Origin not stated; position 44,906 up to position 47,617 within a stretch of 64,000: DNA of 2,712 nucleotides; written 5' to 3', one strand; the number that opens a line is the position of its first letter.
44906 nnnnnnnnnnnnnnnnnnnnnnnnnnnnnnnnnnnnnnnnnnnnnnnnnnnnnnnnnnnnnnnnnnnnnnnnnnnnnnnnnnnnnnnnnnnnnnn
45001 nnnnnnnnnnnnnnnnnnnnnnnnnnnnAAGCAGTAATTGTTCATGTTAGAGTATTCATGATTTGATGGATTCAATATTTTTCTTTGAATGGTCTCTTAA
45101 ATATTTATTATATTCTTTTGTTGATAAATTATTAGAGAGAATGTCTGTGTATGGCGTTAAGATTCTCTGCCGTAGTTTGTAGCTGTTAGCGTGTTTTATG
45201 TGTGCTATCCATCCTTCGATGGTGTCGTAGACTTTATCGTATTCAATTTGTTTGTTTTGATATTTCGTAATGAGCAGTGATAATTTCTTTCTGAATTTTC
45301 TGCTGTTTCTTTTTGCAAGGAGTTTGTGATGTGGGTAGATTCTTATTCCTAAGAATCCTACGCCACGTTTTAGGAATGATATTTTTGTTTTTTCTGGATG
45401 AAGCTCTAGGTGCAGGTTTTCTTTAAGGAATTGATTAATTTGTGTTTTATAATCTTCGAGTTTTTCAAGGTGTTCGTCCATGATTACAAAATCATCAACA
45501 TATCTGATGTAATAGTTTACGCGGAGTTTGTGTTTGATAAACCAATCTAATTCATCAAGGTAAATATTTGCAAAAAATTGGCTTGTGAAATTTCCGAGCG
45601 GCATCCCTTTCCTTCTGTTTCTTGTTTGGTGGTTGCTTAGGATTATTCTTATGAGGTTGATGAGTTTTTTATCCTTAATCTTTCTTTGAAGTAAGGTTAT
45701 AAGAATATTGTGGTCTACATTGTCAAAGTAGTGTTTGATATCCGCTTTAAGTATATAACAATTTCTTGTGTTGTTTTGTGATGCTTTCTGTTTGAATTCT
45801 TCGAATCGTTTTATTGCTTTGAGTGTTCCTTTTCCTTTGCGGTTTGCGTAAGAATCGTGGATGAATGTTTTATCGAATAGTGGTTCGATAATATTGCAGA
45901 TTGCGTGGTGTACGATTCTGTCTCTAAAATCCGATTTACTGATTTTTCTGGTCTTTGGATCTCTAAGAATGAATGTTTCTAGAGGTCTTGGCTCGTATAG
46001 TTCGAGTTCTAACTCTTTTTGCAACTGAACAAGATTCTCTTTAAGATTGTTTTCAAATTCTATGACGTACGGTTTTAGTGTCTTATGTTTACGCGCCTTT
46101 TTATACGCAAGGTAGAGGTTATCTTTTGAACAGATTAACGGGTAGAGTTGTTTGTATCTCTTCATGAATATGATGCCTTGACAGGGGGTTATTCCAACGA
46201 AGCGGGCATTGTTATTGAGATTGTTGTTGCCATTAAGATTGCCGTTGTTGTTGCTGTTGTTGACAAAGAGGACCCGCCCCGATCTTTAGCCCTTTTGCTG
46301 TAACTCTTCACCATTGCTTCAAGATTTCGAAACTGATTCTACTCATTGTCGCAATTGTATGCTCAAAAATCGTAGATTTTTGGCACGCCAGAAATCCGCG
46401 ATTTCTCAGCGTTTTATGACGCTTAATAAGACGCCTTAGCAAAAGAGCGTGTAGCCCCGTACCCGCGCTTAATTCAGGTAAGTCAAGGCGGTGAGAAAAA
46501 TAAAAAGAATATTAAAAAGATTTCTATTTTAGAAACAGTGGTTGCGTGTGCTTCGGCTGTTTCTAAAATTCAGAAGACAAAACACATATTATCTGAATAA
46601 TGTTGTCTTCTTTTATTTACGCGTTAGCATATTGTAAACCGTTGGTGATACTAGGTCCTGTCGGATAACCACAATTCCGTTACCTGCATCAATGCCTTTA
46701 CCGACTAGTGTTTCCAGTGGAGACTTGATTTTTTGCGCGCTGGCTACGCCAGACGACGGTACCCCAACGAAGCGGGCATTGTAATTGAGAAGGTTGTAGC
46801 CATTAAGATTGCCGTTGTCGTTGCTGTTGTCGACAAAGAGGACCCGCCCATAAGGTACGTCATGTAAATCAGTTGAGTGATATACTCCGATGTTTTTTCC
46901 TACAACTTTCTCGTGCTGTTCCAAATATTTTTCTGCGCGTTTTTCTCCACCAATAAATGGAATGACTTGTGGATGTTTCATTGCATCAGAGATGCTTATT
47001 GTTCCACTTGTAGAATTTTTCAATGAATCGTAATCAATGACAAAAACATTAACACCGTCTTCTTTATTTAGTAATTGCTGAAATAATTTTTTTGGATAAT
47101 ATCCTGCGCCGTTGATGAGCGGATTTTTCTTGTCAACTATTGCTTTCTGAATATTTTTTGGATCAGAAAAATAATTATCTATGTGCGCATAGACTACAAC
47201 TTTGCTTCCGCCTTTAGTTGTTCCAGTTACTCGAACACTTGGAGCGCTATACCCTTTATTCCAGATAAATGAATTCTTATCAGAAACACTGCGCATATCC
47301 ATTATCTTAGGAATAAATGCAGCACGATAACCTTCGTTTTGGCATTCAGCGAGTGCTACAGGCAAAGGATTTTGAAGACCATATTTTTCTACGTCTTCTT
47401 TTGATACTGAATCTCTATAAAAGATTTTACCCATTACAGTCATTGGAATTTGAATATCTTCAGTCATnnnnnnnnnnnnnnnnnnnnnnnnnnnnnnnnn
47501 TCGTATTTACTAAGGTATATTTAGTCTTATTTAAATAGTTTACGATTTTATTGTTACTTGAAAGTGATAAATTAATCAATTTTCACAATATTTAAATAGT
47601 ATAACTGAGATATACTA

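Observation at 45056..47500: Complete diversity-generating retroelement (DGR) with adenine-specific TR/VR divergence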

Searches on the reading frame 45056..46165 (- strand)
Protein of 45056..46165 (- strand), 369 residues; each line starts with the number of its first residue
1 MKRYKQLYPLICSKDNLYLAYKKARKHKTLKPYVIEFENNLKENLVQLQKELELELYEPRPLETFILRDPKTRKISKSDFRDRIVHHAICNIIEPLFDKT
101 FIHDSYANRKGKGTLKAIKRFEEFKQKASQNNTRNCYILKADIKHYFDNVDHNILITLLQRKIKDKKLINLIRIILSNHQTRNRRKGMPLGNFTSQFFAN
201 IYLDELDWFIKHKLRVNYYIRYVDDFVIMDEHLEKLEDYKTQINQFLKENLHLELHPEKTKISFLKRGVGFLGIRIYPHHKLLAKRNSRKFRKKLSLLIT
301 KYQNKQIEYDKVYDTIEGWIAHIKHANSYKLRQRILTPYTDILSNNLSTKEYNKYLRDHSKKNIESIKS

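Call 6: search_protein_families(library=pfam, proteins=[window:45056-46165:-], max_evalue=0.01)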
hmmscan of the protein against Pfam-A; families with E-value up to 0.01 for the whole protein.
window:45056-46165:- (369 aa): 1 family
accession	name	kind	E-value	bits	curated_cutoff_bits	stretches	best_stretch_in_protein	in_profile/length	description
PF00078.32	RVT_1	-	4.1e-28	98.9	29.6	1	71-276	8-205/205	Reverse transcriptase (RNA-dependent DNA polymerase)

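Call 7: search_protein_families(library=ncbifam, proteins=[window:45056-46165:-], max_evalue=0.01)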
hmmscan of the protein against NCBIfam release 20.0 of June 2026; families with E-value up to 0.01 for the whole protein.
window:45056-46165:- (369 aa): 6 families
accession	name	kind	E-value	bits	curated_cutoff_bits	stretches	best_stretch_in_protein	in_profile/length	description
TIGR04416.1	group_II_RT_mat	equivalog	2e-51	175.2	300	1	15-335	2-337/353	group II intron reverse transcriptase/maturase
NF041747.1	Drt3a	equivalog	4.3e-21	75.7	200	1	133-322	108-302/412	antiviral reverse transcriptase Drt3a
NF038233.2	retron_St85_RT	exception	7.8e-18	64.7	235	1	130-328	83-278/289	retron St85 family RNA-directed DNA polymerase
NF041746.1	Drt2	equivalog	5.7e-13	48.8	390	2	180-313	216-358/416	antiviral reverse transcriptase Drt2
NF041750.1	Drt5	equivalog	5.6e-10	38.8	550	1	114-262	105-250/484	antiviral reverse transcriptase Drt5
TIGR04499.1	abortive_AbiA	subfamily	5.2e-07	28.8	250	1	119-262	129-290/615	AbiA family abortive infection protein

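Call 8: search_solved_structures(query=window:45056-46165:-, max_evalue=0.001, show_alignments=2)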
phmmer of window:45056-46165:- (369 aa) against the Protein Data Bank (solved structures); distinct sequences matched with E-value up to 0.001: 11.
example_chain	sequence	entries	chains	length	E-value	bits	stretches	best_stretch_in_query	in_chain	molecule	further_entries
8ub7_A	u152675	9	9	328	1.4e-46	162.6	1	2-330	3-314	Reverse transcriptase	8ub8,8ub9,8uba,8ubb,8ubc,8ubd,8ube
7uim_D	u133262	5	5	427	3e-25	92.5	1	8-327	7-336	Group II intron reverse transcriptase/maturase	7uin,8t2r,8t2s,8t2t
6me0_C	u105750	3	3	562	2.8e-24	89.2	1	40-327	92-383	Maturase reverse transcriptase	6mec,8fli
6ar1_A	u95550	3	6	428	2.9e-24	89.2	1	39-326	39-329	GsI-IIC RT | Trt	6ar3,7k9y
5hhj_A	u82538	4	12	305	1.3e-23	87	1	7-277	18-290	Retron-type reverse transcriptase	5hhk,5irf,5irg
5hhl_A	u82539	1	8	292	2.9e-22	82.6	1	8-277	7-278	Retron-type reverse transcriptase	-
5g2x_C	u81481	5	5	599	2e-20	76.6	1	5-212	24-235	GROUP II INTRON-ENCODED PROTEIN LTRA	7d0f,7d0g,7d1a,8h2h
8bgj_A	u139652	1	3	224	9.5e-11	44.8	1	135-276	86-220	RNA-directed DNA polymerase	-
7kft_D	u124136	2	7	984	3e-10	43.1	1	52-281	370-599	Cas6-RT-Cas1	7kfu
9d5x_A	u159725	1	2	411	9.1e-08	35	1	6-314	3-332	Group II intron-like 4 reverse transcriptase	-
9d4s_A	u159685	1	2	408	1.1e-07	34.7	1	6-314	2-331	Group II intron-like 4 reverse transcriptase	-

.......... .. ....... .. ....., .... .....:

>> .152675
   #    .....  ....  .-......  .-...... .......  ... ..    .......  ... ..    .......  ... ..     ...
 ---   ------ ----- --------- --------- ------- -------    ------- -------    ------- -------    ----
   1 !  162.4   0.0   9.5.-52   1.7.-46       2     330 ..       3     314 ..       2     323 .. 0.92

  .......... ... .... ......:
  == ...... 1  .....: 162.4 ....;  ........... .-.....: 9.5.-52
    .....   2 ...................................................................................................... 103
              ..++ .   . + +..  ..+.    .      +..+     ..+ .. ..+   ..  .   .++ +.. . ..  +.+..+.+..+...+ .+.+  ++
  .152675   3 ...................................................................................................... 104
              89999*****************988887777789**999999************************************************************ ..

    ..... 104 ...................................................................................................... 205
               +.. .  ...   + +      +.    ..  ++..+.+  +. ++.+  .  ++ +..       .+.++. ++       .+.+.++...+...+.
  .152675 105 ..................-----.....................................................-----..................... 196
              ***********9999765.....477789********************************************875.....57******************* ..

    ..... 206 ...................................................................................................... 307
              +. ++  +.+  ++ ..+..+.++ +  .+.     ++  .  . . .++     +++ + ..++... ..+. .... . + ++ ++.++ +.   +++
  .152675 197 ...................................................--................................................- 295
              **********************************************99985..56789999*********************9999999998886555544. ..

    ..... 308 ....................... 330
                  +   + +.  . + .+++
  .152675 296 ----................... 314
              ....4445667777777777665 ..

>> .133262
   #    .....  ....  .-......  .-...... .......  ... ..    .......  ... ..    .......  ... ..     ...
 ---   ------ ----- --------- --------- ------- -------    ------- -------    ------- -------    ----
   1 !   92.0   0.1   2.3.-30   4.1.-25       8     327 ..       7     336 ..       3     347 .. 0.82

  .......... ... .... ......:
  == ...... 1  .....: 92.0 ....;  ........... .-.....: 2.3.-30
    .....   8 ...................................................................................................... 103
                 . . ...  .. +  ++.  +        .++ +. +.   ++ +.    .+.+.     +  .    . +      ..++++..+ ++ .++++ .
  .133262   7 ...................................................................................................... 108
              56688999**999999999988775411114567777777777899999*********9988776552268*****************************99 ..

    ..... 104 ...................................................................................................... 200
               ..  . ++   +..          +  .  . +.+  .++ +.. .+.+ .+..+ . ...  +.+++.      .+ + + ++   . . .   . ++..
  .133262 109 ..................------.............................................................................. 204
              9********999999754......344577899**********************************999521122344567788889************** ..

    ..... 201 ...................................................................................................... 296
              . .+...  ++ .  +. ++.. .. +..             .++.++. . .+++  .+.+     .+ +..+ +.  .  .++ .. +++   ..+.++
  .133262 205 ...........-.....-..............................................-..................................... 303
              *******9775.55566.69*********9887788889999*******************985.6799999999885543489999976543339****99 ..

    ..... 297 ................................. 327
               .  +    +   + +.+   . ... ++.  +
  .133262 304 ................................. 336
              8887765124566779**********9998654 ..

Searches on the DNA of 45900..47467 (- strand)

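Call 14: search_rna_families(source=window, start=45900, end=46900, threshold=evalue, max_evalue=1, show_alignments=3)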
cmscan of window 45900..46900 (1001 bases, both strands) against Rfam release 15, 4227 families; matches with E-value up to 1: 3.
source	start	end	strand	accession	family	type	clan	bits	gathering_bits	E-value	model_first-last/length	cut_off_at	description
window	46281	46488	-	RF03019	RT-16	Gene; sRNA;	-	55.8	50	1.2e-07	1-158/158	no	RT-16 RNA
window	46309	46482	-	RF03106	RT-11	Gene; sRNA;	-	37.8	143.5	3.4e-06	1-147/147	no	RT-11 RNA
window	46507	46614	+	RF02618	SSRC34_2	Gene; sRNA;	-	25.5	48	0.1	1-125/125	no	Streptococcus sRNA 34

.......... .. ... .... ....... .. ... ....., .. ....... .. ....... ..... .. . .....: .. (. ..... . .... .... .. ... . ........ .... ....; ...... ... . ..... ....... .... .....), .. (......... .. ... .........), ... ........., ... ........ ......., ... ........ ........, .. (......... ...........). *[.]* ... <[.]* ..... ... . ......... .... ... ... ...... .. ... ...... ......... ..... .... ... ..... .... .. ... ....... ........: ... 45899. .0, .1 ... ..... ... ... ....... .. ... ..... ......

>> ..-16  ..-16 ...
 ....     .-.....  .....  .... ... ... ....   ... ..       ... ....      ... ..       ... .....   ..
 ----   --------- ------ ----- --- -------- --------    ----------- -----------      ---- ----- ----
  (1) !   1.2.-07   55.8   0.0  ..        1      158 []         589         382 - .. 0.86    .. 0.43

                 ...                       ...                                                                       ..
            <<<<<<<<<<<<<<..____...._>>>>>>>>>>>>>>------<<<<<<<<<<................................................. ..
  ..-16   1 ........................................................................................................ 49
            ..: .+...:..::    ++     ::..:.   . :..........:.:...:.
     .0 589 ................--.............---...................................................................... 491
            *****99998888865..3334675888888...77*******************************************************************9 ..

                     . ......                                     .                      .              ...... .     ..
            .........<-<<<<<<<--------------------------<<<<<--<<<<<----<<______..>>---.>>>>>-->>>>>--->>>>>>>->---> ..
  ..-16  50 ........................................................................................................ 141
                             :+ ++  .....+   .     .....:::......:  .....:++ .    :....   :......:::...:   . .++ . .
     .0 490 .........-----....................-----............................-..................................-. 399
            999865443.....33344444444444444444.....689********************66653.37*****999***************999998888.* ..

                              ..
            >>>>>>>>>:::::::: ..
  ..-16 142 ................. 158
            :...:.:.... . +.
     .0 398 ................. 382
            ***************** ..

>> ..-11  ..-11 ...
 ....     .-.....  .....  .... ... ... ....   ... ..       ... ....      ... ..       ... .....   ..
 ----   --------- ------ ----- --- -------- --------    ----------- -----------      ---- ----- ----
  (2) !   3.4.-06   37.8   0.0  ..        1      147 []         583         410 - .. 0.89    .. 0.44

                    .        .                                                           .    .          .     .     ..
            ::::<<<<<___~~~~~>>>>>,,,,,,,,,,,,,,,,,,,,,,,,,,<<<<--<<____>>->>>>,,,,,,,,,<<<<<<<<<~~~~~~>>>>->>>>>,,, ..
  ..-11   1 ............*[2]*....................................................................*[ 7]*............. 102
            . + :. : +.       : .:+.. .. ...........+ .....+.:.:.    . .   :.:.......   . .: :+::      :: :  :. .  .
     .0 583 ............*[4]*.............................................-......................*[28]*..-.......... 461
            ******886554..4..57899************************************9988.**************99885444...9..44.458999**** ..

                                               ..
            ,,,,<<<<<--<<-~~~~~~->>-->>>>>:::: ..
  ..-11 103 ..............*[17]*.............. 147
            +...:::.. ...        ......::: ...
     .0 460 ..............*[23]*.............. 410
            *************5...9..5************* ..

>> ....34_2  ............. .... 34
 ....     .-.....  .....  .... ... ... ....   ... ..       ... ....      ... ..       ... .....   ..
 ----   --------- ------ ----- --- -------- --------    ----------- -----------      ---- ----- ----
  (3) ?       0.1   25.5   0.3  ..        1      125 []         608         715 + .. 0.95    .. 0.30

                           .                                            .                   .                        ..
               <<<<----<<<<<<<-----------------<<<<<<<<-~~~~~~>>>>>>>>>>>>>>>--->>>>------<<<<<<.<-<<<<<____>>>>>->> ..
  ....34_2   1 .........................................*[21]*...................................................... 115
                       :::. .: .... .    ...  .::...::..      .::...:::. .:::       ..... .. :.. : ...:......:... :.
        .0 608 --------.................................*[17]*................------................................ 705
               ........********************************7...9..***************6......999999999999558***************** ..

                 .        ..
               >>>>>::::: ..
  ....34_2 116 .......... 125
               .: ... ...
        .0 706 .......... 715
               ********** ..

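Call 33: search_rna_families(sources=[L007, L009, L010, L011, L012, L015, L026, L030, L031, L034, L036, L046, L047, L049, L050, L051, L023, L042, L038, L003], threshold=gathering)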
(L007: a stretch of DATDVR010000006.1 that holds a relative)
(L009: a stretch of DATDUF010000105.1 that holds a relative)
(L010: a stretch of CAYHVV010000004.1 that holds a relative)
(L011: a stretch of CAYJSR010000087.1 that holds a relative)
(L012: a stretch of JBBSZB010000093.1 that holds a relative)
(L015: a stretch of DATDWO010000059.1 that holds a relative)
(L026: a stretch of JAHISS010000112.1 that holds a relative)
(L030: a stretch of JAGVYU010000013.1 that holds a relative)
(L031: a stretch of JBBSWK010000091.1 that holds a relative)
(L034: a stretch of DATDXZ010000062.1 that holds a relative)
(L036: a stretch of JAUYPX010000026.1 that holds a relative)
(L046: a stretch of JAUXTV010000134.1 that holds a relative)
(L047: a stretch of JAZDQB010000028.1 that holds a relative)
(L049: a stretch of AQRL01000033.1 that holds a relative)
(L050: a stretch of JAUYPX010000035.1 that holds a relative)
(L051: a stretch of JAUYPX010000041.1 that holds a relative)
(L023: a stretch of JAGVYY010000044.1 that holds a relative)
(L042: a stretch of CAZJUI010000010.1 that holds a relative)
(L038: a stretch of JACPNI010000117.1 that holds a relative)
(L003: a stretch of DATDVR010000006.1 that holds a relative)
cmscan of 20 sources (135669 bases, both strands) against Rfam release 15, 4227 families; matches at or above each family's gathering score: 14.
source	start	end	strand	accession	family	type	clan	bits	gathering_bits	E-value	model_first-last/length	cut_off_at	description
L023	2953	3227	-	RF01857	Archaea_SRP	Gene;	CL00003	134.1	96.5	4.7e-30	1-317/317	no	Archaeal signal recognition particle RNA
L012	4840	5012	+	RF03019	RT-16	Gene; sRNA;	-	109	50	1.7e-16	1-158/158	no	RT-16 RNA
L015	4826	4978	+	RF03019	RT-16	Gene; sRNA;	-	91.6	50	6.5e-13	1-158/158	no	RT-16 RNA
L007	4766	4934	+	RF03019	RT-16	Gene; sRNA;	-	91.2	50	8e-13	1-158/158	no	RT-16 RNA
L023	4699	4857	+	RF03019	RT-16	Gene; sRNA;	-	87.7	50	4.2e-12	1-158/158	no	RT-16 RNA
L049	1291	1449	+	RF03019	RT-16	Gene; sRNA;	-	87.2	50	5.3e-12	1-158/158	no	RT-16 RNA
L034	4822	4978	+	RF03019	RT-16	Gene; sRNA;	-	83.2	50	3.6e-11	1-158/158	no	RT-16 RNA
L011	2577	2730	+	RF03019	RT-16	Gene; sRNA;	-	80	50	1.6e-10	1-158/158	no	RT-16 RNA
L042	4777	4936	+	RF03019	RT-16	Gene; sRNA;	-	79.6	50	1.9e-10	1-158/158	no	RT-16 RNA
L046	4802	4947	+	RF03019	RT-16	Gene; sRNA;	-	76.7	50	7.9e-10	1-158/158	no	RT-16 RNA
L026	1008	1179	+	RF03019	RT-16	Gene; sRNA;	-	68.9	50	3.1e-08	1-158/158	no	RT-16 RNA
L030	4816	4945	+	RF03019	RT-16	Gene; sRNA;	-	64.6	50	2.4e-07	1-158/158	no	RT-16 RNA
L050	342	518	+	RF03019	RT-16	Gene; sRNA;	-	59.3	50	2.9e-06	1-158/158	no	RT-16 RNA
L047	4783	4963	+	RF03019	RT-16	Gene; sRNA;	-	53.7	50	4.3e-05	1-158/158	no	RT-16 RNA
